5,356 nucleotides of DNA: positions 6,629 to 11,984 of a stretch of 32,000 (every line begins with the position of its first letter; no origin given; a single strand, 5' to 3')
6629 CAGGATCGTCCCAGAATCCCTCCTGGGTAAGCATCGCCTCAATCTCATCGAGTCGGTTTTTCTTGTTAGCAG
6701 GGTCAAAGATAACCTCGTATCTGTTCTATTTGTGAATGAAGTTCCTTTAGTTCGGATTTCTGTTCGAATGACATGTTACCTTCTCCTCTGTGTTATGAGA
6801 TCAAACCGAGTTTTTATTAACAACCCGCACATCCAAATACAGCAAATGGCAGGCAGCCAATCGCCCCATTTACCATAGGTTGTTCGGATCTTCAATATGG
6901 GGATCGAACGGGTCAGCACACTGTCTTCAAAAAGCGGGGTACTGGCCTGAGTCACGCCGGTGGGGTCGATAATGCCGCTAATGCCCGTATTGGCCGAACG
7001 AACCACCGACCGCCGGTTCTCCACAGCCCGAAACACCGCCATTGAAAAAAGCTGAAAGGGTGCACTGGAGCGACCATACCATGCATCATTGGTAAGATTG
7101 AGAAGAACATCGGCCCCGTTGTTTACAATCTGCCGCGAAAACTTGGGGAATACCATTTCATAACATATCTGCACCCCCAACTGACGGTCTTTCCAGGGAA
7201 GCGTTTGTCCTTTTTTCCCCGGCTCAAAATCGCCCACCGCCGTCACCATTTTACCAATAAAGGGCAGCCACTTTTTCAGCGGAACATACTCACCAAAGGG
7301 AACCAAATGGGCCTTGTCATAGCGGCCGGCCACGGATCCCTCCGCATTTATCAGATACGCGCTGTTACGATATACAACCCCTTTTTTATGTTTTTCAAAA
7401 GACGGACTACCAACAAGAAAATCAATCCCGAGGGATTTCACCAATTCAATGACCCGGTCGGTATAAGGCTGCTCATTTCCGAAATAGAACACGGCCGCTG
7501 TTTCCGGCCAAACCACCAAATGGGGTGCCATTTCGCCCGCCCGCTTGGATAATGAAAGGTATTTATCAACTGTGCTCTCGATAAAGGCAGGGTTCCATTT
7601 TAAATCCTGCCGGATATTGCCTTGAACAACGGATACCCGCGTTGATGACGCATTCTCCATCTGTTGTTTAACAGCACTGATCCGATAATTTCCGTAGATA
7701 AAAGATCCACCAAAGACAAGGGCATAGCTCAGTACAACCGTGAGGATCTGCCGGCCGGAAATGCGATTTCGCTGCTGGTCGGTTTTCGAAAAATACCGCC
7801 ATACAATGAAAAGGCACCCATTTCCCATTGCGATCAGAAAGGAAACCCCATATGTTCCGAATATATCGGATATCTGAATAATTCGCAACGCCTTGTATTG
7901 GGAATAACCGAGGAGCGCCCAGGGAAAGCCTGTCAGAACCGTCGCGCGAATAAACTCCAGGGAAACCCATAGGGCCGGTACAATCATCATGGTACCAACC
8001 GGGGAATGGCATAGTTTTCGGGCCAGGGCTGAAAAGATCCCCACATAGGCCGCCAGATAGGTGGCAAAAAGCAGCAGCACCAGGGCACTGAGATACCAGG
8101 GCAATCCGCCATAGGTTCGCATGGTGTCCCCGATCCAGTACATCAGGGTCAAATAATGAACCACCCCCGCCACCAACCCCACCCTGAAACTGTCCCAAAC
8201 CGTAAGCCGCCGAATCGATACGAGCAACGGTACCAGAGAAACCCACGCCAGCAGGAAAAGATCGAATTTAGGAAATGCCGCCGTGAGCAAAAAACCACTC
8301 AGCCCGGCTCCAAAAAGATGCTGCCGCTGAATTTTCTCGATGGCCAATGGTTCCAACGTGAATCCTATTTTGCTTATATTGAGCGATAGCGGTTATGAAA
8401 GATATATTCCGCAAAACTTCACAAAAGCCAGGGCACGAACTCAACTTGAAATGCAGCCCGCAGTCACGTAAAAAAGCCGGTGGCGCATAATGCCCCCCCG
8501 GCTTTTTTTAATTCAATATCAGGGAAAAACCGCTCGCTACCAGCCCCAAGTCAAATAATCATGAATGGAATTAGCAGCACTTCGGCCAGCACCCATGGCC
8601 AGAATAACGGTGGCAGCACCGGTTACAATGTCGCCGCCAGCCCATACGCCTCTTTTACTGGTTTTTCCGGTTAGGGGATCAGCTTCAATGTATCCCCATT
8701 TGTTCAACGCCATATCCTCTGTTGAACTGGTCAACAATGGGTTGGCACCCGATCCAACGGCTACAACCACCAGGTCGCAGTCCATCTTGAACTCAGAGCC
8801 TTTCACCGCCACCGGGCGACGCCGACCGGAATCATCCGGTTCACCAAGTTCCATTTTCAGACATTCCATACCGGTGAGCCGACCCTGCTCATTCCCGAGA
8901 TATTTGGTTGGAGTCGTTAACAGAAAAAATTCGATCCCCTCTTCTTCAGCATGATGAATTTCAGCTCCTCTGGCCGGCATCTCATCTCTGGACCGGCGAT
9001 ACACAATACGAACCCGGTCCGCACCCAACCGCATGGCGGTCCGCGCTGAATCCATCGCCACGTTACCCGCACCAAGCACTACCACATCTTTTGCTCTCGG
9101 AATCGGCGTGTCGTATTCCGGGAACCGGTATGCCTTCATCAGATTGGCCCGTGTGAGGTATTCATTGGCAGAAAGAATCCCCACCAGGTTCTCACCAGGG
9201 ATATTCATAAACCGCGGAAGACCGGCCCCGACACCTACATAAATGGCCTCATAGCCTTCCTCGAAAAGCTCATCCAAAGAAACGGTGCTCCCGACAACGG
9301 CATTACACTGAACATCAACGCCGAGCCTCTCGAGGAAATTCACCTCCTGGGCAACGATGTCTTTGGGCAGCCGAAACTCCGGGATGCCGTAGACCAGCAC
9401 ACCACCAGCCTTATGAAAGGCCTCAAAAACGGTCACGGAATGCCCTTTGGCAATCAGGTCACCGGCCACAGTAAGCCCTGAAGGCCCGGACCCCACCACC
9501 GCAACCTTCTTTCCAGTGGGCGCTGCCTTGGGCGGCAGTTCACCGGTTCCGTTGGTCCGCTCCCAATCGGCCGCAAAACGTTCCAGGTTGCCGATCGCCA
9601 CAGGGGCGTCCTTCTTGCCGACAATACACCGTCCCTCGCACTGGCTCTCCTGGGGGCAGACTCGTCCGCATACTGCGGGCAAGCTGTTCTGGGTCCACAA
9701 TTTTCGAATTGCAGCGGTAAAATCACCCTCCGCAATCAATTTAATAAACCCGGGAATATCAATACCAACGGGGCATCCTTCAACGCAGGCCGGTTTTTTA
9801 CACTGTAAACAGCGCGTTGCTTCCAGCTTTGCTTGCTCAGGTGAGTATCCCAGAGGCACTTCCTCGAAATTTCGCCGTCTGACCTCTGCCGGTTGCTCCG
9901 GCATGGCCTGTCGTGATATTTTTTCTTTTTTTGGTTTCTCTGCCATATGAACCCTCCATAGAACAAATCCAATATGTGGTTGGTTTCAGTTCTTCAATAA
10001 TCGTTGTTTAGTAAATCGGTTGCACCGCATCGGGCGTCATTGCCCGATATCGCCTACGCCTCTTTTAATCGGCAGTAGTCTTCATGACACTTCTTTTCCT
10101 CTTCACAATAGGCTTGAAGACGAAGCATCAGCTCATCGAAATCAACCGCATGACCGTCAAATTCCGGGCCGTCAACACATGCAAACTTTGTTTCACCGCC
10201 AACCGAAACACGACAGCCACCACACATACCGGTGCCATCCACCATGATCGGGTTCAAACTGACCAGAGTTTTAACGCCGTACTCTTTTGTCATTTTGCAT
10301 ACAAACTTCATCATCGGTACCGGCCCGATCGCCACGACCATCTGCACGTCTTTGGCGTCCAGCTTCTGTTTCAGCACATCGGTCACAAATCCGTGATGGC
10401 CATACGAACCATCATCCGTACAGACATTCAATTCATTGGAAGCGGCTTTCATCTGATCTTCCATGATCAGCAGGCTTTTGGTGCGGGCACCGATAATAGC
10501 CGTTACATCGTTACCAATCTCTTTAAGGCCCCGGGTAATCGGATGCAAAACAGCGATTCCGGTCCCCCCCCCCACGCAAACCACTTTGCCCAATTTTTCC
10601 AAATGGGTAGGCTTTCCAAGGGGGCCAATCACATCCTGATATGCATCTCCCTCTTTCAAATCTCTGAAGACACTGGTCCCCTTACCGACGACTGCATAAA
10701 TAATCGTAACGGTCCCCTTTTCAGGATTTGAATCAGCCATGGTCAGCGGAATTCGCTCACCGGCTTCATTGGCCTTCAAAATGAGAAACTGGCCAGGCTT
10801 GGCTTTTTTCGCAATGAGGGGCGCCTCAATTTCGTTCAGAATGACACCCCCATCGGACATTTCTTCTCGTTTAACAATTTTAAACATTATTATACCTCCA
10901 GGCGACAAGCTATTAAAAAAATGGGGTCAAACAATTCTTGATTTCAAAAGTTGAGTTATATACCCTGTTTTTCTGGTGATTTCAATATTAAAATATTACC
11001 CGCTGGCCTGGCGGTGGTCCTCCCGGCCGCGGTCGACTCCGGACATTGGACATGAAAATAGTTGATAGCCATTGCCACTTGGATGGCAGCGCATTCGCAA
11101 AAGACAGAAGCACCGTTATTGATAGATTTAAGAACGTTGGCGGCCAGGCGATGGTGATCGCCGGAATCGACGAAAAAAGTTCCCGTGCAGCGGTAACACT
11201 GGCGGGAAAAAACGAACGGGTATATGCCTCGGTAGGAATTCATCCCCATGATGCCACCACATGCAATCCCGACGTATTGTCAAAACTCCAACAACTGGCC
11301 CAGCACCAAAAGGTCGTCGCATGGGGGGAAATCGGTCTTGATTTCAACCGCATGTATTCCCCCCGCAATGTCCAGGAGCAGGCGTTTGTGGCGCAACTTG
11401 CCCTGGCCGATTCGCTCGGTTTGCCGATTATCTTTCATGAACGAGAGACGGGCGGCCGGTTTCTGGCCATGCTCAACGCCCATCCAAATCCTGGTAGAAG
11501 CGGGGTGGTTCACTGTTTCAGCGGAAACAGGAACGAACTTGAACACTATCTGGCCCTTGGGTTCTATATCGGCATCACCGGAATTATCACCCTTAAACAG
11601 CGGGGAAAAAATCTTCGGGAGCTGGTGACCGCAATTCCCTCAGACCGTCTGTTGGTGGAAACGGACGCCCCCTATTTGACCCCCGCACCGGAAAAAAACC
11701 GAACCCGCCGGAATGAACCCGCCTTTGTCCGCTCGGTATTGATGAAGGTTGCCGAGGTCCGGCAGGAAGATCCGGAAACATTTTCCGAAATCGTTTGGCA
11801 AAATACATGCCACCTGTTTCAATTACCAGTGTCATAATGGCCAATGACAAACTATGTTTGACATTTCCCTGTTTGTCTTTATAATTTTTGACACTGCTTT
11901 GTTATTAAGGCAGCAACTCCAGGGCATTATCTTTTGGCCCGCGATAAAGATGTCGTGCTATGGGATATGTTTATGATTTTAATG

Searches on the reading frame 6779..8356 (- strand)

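Call 68: search_protein_families(library=pfam, proteins=[window:6779-8356:-], max_evalue=0.0001)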
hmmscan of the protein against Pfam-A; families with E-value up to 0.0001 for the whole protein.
window:6779-8356:- (526 aa): 2 families
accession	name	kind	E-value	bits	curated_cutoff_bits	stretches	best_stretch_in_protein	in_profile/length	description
PF20154.4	LNT_N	-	1.9e-41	142.3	27.1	1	20-181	1-159/159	Apolipoprotein N-acyltransferase N-terminal domain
PF00795.27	CN_hydrolase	-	4.7e-35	121.6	23.2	1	240-491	1-252/256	Carbon-nitrogen hydrolase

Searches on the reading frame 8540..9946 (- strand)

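Call 27: search_protein_families(library=pfam, proteins=[window:8540-9946:-], max_evalue=0.0001)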
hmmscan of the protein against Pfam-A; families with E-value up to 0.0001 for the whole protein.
window:8540-9946:- (469 aa): 5 families
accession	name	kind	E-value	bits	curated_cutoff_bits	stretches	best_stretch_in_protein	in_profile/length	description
PF14691.11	Fer4_20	-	1.3e-44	151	25.8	1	23-133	1-112/113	Dihydroprymidine dehydrogenase domain II, 4Fe-4S cluster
PF07992.20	Pyr_redox_2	-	5.5e-31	108.5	26.1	1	146-454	1-291/291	Pyridine nucleotide-disulphide oxidoreductase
PF00070.33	Pyr_redox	-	3.1e-12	47.3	22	1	288-360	2-77/82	Pyridine nucleotide-disulphide oxidoreductase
PF13738.12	Pyr_redox_3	-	6.7e-07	29.3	30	0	283-320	162-198/305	Pyridine nucleotide-disulphide oxidoreductase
PF13450.12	NAD_binding_8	-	4.8e-05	24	21.9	0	150-182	1-33/68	NAD(P)-binding Rossmann-like domain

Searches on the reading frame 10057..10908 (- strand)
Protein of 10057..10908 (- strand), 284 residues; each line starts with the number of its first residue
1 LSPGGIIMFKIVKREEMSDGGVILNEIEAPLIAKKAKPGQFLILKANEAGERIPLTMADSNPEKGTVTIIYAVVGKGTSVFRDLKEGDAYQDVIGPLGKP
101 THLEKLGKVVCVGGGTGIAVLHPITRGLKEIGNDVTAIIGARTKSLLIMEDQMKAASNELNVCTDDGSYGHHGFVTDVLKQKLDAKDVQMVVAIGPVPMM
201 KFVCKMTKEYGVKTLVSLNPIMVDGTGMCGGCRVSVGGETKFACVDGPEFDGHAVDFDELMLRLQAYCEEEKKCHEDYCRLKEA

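Call 27: search_protein_families(library=pfam, proteins=[window:10057-10908:-], max_evalue=0.0001)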
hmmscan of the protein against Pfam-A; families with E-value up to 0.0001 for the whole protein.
window:10057-10908:- (284 aa): 2 families
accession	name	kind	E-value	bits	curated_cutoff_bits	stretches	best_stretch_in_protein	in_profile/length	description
PF10418.14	DHODB_Fe-S_bind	-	7.1e-13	48.5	23.9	1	219-256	1-41/41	Iron-sulfur cluster binding domain of dihydroorotate dehydrogenase B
PF00175.26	NAD_binding_1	-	4.2e-06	27.8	22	1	112-205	2-109/109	Oxidoreductase NAD-binding domain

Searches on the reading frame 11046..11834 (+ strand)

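Call 27: search_protein_families(library=pfam, proteins=[window:11046-11834:+], max_evalue=0.0001)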
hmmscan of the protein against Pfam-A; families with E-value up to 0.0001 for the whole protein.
window:11046-11834:+ (263 aa): 1 family
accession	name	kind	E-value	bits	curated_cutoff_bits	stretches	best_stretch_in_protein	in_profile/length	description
PF01026.27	TatD_DNase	-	1.7e-78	263.9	27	1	6-259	1-253/253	TatD related DNase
